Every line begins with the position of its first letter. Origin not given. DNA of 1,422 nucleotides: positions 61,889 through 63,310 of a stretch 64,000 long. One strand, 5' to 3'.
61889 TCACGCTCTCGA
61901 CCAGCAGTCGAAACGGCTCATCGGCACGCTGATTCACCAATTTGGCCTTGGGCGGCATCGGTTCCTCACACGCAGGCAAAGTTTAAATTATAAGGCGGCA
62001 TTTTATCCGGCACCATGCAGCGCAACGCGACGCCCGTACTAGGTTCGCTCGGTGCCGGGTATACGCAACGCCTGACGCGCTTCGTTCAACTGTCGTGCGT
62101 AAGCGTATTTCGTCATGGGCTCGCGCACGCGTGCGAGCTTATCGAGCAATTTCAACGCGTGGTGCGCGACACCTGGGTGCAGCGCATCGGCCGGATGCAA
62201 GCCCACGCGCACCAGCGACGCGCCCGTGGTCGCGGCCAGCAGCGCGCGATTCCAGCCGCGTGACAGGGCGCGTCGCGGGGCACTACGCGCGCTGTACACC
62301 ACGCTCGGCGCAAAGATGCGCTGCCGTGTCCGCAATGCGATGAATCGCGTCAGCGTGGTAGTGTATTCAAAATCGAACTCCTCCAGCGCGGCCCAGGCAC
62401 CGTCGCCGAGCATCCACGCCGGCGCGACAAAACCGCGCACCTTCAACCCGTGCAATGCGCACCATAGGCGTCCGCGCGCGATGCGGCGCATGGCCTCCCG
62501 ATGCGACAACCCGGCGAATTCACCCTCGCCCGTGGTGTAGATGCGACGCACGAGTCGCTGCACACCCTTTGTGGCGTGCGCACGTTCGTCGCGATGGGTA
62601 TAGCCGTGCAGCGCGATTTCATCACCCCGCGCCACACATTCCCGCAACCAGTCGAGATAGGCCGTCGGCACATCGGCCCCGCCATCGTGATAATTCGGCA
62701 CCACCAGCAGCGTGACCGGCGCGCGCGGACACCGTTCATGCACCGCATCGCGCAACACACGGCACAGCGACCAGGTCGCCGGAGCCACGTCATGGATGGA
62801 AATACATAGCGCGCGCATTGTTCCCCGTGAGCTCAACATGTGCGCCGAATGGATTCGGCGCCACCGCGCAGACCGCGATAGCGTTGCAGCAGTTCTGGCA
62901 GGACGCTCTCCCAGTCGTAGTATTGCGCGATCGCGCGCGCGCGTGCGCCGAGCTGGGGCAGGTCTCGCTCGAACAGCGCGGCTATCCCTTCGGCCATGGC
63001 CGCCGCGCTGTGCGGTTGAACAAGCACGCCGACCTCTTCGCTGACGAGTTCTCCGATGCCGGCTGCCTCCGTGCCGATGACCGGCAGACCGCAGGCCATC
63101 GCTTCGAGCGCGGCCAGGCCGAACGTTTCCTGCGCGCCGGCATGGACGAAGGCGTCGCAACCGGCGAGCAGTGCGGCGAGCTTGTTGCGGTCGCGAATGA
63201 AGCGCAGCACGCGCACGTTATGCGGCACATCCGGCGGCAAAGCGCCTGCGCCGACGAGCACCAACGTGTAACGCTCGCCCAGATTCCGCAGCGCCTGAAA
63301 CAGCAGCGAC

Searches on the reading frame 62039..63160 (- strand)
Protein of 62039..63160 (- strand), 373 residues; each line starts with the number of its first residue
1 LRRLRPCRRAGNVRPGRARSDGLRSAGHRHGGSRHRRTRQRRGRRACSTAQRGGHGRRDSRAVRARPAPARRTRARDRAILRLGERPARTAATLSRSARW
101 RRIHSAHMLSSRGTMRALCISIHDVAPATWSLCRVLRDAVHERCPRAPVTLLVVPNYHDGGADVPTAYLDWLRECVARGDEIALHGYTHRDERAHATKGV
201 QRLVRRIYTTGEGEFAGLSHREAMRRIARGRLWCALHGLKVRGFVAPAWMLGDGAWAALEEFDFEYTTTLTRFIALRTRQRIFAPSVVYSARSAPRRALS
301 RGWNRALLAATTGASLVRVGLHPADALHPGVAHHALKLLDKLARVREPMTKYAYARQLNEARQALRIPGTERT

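Call 39: search_protein_families(library=pfam, proteins=[window:62039-63160:-], max_evalue=0.0001)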
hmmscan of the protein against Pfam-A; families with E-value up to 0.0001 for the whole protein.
window:62039-63160:- (373 aa): 1 family
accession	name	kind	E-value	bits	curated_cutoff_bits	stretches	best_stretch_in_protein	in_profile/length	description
PF10096.14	DUF2334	-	9.3e-23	81.3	26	1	119-268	3-144/203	Uncharacterized protein conserved in bacteria (DUF2334)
